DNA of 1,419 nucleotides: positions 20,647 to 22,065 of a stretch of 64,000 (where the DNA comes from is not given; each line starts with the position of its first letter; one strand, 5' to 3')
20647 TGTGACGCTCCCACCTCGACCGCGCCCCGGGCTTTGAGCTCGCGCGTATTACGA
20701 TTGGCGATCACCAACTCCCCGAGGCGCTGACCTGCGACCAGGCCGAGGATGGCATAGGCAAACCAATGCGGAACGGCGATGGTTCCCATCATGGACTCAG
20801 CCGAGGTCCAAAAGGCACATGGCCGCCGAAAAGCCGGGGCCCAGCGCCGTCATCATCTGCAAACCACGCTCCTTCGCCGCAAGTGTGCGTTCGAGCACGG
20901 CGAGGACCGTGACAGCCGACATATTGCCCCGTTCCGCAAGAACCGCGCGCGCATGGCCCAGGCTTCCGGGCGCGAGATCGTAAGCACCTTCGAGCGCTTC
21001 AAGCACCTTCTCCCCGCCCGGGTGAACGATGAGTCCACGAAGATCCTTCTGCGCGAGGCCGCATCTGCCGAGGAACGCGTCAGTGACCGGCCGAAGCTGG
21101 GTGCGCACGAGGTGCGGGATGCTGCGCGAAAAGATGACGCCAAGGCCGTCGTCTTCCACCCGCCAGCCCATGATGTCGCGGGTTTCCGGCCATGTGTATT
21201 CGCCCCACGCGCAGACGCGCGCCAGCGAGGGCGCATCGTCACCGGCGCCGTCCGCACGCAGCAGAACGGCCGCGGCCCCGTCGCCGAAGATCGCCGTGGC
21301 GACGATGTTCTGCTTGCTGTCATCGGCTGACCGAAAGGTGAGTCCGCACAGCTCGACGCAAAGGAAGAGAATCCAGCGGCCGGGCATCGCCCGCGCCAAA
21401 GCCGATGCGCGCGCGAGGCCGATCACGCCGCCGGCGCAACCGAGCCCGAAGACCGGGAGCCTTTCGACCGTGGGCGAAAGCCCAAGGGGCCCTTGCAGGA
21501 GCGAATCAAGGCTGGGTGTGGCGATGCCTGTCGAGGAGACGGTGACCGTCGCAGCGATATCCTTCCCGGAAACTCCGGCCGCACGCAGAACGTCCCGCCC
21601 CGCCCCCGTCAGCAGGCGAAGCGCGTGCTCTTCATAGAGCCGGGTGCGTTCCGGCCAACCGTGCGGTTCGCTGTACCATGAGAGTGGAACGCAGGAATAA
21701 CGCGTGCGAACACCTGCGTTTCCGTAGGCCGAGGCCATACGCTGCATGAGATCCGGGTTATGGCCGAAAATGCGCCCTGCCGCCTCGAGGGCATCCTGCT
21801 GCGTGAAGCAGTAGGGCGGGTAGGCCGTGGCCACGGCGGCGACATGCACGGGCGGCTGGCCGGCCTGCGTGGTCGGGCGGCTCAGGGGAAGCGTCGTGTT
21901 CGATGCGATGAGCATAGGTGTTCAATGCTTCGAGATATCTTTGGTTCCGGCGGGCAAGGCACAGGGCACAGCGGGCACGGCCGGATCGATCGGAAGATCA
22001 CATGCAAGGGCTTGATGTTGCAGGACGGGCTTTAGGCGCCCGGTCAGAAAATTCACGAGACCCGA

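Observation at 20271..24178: Five-gene coupled operon joining an LptF/G-family permease and a PAP2 lipid phosphatase to a type III PKS-ICMT phenolic-lipid pair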

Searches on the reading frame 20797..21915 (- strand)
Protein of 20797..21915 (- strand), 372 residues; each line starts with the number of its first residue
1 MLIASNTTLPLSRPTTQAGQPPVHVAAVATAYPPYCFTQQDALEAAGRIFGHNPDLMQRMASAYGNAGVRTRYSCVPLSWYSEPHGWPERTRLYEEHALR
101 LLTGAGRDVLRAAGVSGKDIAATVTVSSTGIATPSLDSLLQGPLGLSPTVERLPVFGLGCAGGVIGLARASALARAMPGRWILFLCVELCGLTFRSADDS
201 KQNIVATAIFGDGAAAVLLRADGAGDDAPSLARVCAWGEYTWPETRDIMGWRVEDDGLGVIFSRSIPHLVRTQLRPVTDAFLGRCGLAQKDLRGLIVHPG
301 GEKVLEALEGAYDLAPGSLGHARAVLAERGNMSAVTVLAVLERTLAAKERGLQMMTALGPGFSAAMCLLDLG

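Call 3: search_protein_families(library=pfam, proteins=[window:20797-21915:-], max_evalue=0.01)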
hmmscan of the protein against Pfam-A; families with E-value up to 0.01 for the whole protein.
window:20797-21915:- (372 aa): 5 families
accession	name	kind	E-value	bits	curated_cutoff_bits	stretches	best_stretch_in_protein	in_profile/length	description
PF00195.25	Chal_sti_synt_N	-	1.5e-22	80.6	27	1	17-222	8-224/225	Chalcone and stilbene synthases, N-terminal domain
PF02797.21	Chal_sti_synt_C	-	1.8e-12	48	27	1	242-346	10-114/151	Chalcone and stilbene synthases, C-terminal domain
PF08392.18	FAE1_CUT1_RppA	-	6e-10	39.4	27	1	97-222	82-206/290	FAE1/Type III polyketide synthase-like protein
PF08545.16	ACP_syn_III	-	0.00013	22.2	24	1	159-223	6-65/80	3-Oxoacyl-[acyl-carrier-protein (ACP)] synthase III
PF08541.16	ACP_syn_III_C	-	0.0018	18.9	26.6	1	284-369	3-88/90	3-Oxoacyl-[acyl-carrier-protein (ACP)] synthase III C terminal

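Call 4: search_protein_families(library=ncbifam, proteins=[window:20797-21915:-], max_evalue=0.01)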
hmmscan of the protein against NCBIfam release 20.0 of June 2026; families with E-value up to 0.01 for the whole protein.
window:20797-21915:- (372 aa): 5 families
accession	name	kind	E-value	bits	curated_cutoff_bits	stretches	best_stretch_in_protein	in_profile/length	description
NF042429.2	DHPHCoAsyn_DpgA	equivalog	1.1e-41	142.9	425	1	26-368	2-347/350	3,5-dihydroxyphenylacetyl-CoA synthase DpgA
NF006829.0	PRK09352.1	subfamily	2.8e-11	43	249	1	80-370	34-320/322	beta-ketoacyl-ACP synthase 3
TIGR00747.1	fabH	subfamily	1e-09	37.9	292.1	1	96-368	49-319/322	beta-ketoacyl-ACP synthase III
NF005541.0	PRK07204.1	equivalog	0.003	17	402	0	93-221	47-171/329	beta-ketoacyl-ACP synthase III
NF005703.0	PRK07515.1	equivalog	0.0048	15.8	304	0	105-221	103-212/373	beta-ketoacyl-ACP synthase III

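Call 8: find_encoding_contigs(protein=window:20797-21915:-, flank=8000, max_places=6)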
Protein window:20797-21915:- (372 aa): 15 contigs read that carry it; 6 places shown.
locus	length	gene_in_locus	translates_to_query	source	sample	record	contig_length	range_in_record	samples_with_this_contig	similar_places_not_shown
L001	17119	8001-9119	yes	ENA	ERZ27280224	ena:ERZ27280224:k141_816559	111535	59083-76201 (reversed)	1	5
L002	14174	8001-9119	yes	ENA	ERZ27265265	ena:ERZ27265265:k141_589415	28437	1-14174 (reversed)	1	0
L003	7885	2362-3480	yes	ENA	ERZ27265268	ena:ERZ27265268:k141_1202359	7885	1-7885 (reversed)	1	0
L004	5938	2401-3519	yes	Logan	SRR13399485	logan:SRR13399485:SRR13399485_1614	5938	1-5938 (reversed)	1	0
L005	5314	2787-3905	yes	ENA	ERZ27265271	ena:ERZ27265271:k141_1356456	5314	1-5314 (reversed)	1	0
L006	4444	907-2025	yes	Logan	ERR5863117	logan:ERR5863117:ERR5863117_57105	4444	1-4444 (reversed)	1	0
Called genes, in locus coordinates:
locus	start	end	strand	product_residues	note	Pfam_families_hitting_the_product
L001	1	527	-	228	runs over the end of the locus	PF01569:PAP2, PF14378:PAP2_3 (weak)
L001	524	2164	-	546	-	PF02366:PMT, PF13231:PMT_2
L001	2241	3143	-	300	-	PF02826:2-Hacid_dh_C (faint), PF02737:3HCDH_N, PF03446:NAD_binding_2, PF03807:F420_oxidored (weak), PF00725:3HCDH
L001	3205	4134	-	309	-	PF01012:ETF, PF00766:ETF_alpha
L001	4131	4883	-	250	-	PF01012:ETF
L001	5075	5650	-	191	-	PF01923:Cob_adeno_trans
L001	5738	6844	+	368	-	PF03739:LptF_LptG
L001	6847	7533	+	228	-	PF01569:PAP2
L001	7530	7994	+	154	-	-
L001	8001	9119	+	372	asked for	PF00195:Chal_sti_synt_N, PF08392:FAE1_CUT1_RppA, PF02797:Chal_sti_synt_C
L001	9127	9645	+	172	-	PF04191:PEMT (weak), PF04140:ICMT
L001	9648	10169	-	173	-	PF02631:RecX_HTH2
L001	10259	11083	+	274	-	PF01061:ABC2_membrane, PF12698:ABC2_membrane_3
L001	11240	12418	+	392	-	PF00202:Aminotran_3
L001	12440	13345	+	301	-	PF02729:OTCace_N, PF00185:OTCace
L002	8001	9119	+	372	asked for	PF00195:Chal_sti_synt_N, PF08392:FAE1_CUT1_RppA, PF02797:Chal_sti_synt_C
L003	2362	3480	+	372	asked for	PF00195:Chal_sti_synt_N, PF08392:FAE1_CUT1_RppA, PF02797:Chal_sti_synt_C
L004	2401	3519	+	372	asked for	PF00195:Chal_sti_synt_N, PF08392:FAE1_CUT1_RppA, PF02797:Chal_sti_synt_C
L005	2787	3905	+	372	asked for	PF00195:Chal_sti_synt_N, PF08392:FAE1_CUT1_RppA, PF02797:Chal_sti_synt_C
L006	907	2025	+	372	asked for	PF00195:Chal_sti_synt_N, PF08392:FAE1_CUT1_RppA, PF02797:Chal_sti_synt_C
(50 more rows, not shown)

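Call 16: search_solved_structures(query=window:20797-21915:-, max_evalue=1e-10)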
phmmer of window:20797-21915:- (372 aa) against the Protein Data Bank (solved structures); distinct sequences matched with E-value up to 1e-10: 100 (the best 60 are shown).
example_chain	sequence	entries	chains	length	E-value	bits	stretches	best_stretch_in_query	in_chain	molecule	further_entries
4jao_D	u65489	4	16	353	4.6e-45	157.2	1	25-369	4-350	Alpha-pyrone synthesis polyketide synthase-like Pks11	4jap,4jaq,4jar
4jat_A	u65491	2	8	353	1.1e-43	152.7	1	25-369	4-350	Alpha-pyrone synthesis polyketide synthase-like Pks11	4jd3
1u0m_A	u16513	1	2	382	1e-37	133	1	30-368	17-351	putative polyketide synthase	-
4b0n_A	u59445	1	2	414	5.7e-35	124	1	25-364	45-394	POLYKETIDE SYNTHASE III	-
8ysp_A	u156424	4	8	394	1.7e-34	122.5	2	203-368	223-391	CylI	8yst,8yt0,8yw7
1ted_A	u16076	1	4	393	6.3e-33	117.3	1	21-370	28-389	pks18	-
1tee_A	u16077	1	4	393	2e-31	112.4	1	21-370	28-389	pks18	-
2h84_A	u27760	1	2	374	7.5e-31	110.4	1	114-369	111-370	Steely1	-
7cb3_A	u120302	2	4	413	6.5e-30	107.3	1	21-363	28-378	Chalcone/stilbene synthase | Chalcone synthase-like protein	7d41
7f08_B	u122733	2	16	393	8.3e-30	107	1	25-346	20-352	chalcone synthase | EnPKS1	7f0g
7f0e_A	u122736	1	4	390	4.6e-29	104.5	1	24-351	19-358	EnPKS2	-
9uu8_A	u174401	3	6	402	6.3e-29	104.1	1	3-344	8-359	Stilbene synthase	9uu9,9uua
9uuc_A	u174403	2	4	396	7.7e-29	103.8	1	4-344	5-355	Stilbene synthase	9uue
9uud_A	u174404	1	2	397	7.7e-29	103.8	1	4-344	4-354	Stilbene synthase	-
9uub_A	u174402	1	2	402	9.4e-29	103.5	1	3-344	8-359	stilbene synthase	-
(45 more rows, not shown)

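Call 23: find_homologous_proteins(query=window:20797-21915:-, max_evalue=1e-20)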
Query window:20797-21915:- (372 aa): 7776 proteins with E <= 1e-20 among 8000 candidates; the best 120 are listed.
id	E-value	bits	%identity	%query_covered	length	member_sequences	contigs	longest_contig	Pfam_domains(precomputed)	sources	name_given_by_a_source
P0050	1.6e-227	772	94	100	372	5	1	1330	PF02797.22,PF08392.19,PF00195.26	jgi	jgi:alkylresorcinol/alkylpyrone synthase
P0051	1.8e-213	726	89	100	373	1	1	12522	PF02797.22,PF08392.19,PF00195.26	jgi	jgi:alkylresorcinol/alkylpyrone synthase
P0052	2.9e-209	712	88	100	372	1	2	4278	PF02797.22,PF08392.19,PF00195.26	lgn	-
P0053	1.7e-204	697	85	100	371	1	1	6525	PF02797.22,PF08545.17,PF08541.17,PF08392.19,PF00195.26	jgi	jgi:alkylresorcinol/alkylpyrone synthase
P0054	4.4e-202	689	84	100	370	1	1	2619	PF02797.22,PF08541.17,PF08392.19,PF00195.26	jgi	jgi:alkylresorcinol/alkylpyrone synthase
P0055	4.9e-200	682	83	100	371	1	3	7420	PF02797.22,PF08541.17,PF08392.19,PF00195.26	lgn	-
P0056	5.4e-199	679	82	100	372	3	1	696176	PF02797.22,PF08392.19,PF00195.26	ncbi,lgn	-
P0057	7.2e-199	678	83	100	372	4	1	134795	PF02797.22,PF08541.17,PF08392.19,PF00195.26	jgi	jgi:alkylresorcinol/alkylpyrone synthase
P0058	3.5e-198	676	84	100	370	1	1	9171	PF02797.22,PF08392.19,PF00195.26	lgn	-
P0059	4.1e-197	672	82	100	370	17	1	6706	PF02797.22,PF08392.19,PF00195.26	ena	-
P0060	1.2e-196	671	83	100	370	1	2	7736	PF02797.22,PF08392.19,PF00195.26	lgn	-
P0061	4.8e-193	659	82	100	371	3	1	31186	PF02797.22,PF08541.17,PF08392.19,PF00195.26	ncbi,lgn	-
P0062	9.3e-192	655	80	100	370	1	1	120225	PF02797.22,PF08545.17,PF08541.17,PF08392.19,PF00195.26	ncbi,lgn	ncbi:MAG: type III polyketide synthase [Rhodospirillaceae bacterium]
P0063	4.8e-189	646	79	100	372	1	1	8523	PF02797.22,PF08392.19,PF00195.26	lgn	-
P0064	6.3e-189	645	80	100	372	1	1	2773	PF02797.22,PF08392.19,PF00195.26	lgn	-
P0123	3.0e-153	528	64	99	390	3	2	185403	PF02797.22,PF08545.17,PF08541.17,PF08392.19,PF00195.26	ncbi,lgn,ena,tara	tara:strand:- start:385 stop:1557 length:1173 start_codon:yes stop_codon:yes gene_type:complete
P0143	4.1e-151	521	64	96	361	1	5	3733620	PF02797.22,PF08541.17,PF08392.19,PF00195.26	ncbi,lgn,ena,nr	ncbi:MAG: type III polyketide synthase [Alphaproteobacteria bacterium]|nr:type III polyketide syntha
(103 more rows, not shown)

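Call 24: find_encoding_contigs(protein=P0143, flank=10000, max_places=2)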
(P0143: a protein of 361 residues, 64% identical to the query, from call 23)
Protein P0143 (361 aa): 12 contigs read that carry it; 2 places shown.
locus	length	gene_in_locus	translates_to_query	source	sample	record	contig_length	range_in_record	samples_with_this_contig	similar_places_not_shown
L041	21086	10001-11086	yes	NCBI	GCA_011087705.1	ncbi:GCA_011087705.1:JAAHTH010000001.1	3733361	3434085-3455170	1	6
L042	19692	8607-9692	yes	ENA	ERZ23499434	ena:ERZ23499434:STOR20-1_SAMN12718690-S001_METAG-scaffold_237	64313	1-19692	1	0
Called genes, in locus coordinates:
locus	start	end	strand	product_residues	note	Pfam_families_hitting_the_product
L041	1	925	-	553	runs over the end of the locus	PF02366:PMT, PF13231:PMT_2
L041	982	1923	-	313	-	PF02737:3HCDH_N, PF03446:NAD_binding_2 (weak), PF00725:3HCDH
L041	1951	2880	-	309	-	PF01012:ETF, PF00766:ETF_alpha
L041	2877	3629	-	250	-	PF01012:ETF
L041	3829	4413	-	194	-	PF01923:Cob_adeno_trans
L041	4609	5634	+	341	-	PF03739:LptF_LptG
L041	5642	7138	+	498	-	PF02366:PMT, PF13231:PMT_2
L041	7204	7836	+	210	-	PF01569:PAP2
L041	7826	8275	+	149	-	-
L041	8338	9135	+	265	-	PF12146:Hydrolase_4, PF00561:Abhydrolase_1, PF12697:Abhydrolase_6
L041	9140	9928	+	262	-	PF00561:Abhydrolase_1, PF12146:Hydrolase_4, PF12697:Abhydrolase_6, PF03096:Ndr (weak)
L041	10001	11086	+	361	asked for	PF00195:Chal_sti_synt_N, PF08392:FAE1_CUT1_RppA, PF02797:Chal_sti_synt_C, PF08541:ACP_syn_III_C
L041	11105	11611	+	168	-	PF04191:PEMT (weak), PF04140:ICMT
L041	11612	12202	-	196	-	PF02631:RecX_HTH2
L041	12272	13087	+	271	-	PF01061:ABC2_membrane, PF12698:ABC2_membrane_3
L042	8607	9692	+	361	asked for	PF00195:Chal_sti_synt_N, PF08392:FAE1_CUT1_RppA, PF02797:Chal_sti_synt_C, PF08541:ACP_syn_III_C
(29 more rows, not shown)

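Call 25: find_encoding_contigs(protein=P0123, flank=10000, max_places=2)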
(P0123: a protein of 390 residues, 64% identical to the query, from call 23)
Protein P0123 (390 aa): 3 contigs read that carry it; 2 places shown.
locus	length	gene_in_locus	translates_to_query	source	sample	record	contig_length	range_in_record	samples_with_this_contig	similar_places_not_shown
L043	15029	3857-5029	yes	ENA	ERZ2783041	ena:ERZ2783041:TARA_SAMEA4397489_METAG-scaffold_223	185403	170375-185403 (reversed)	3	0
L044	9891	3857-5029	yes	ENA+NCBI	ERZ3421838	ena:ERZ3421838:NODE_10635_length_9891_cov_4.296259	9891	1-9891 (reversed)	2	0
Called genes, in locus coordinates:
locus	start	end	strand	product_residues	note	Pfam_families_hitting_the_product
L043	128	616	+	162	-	-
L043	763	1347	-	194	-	PF01923:Cob_adeno_trans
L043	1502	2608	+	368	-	PF03739:LptF_LptG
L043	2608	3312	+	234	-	PF01569:PAP2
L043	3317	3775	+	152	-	-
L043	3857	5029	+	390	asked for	PF08392:FAE1_CUT1_RppA, PF08541:ACP_syn_III_C (faint), PF00195:Chal_sti_synt_N, PF08545:ACP_syn_III (faint), PF02797:Chal_sti_synt_C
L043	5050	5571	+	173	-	PF04191:PEMT (weak), PF04140:ICMT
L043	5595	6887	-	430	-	-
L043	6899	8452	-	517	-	PF07690:MFS_1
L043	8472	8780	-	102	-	-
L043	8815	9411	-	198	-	PF02631:RecX_HTH2 (weak)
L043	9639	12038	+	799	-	PF03176:MMPL, PF02460:Patched (weak), PF12349:Sterol-sensing (weak), PF03176:MMPL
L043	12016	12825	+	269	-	PF07044:DUF1329 (faint), PF17131:TP_0789-like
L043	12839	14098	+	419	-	-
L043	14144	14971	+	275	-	PF01061:ABC2_membrane, PF12698:ABC2_membrane_3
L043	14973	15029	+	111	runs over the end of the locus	PF00893:Multi_Drug_Res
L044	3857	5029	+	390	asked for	PF08392:FAE1_CUT1_RppA, PF08541:ACP_syn_III_C (faint), PF00195:Chal_sti_synt_N, PF08545:ACP_syn_III (faint), PF02797:Chal_sti_synt_C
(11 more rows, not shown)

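Call 33: search_solved_structures(query=window:20797-21915:-, max_evalue=1e-30, show_alignments=1)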
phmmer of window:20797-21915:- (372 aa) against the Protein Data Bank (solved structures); distinct sequences matched with E-value up to 1e-30: 8.
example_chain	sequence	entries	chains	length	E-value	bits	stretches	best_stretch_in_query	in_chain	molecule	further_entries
4jao_D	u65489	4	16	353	4.6e-45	157.2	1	25-369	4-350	Alpha-pyrone synthesis polyketide synthase-like Pks11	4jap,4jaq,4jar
4jat_A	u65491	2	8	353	1.1e-43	152.7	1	25-369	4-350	Alpha-pyrone synthesis polyketide synthase-like Pks11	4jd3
1u0m_A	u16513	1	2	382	1e-37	133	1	30-368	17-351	putative polyketide synthase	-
4b0n_A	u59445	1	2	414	5.7e-35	124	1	25-364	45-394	POLYKETIDE SYNTHASE III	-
8ysp_A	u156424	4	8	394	1.7e-34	122.5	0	203-368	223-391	CylI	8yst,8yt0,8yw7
1ted_A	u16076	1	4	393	6.3e-33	117.3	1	21-370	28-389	pks18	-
1tee_A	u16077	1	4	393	2e-31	112.4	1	21-370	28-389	pks18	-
2h84_A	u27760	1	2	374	7.5e-31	110.4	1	114-369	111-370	Steely1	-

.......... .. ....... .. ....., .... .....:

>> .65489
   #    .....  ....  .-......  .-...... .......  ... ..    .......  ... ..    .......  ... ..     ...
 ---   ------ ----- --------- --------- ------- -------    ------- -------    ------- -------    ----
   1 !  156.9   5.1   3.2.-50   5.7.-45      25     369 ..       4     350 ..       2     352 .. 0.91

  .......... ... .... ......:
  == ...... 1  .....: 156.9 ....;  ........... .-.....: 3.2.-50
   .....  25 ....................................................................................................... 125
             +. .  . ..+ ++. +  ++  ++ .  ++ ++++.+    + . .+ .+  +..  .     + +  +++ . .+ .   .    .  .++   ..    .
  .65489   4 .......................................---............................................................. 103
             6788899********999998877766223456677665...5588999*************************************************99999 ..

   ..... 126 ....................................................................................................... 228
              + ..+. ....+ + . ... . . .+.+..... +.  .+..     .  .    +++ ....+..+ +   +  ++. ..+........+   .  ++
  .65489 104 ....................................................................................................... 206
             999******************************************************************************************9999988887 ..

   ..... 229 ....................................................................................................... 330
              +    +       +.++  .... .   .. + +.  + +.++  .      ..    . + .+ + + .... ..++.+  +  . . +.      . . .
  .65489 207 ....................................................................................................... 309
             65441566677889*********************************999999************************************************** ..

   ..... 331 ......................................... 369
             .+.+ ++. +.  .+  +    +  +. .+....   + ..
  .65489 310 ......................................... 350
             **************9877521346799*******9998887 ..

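Call 35: find_related_loci(query=A2, collection=metagenome_contigs, flank=8000)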
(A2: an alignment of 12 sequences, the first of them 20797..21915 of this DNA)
Query A2 (372 aa) in metagenome_contigs; peptide patterns used: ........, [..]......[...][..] (x = any residue, [..] = any of these).
422 stretches matched a pattern; 316 encode a relative of the query (tblastn E <= 1e-3); the best 80 are kept; 80 distinct loci.
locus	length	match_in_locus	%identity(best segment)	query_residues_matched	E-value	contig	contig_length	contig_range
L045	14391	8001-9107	69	22-371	1e-166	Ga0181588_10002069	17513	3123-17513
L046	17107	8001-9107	69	22-371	1e-166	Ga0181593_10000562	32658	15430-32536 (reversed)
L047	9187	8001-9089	66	7-371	4e-159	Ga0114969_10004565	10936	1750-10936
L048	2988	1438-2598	64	2-371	9e-162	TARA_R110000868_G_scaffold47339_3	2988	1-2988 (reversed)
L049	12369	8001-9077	64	15-371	1e-151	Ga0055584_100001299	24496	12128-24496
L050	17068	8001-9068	67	18-371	9e-152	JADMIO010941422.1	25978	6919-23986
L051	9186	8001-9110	63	10-371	4e-151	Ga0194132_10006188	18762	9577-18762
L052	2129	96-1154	66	21-371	5e-162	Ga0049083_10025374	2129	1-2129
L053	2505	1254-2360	66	6-371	5e-160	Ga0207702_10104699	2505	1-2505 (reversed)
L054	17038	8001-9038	64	23-371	8e-150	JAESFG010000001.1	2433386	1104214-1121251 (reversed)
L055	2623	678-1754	62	15-371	2e-157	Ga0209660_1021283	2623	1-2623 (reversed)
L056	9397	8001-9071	62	17-371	6e-149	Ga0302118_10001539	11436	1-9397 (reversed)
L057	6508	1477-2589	65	6-371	5e-147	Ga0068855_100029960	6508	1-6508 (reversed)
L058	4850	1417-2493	65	15-371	2e-145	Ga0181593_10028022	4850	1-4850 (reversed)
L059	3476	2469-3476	66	20-336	2e-148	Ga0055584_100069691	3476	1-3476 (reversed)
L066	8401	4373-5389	55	27-370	7e-113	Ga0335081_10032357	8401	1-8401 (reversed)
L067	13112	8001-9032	54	22-370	9e-113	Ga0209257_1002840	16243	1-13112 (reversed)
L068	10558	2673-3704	54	22-370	1e-112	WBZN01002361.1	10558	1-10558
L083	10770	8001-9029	55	24-370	7e-110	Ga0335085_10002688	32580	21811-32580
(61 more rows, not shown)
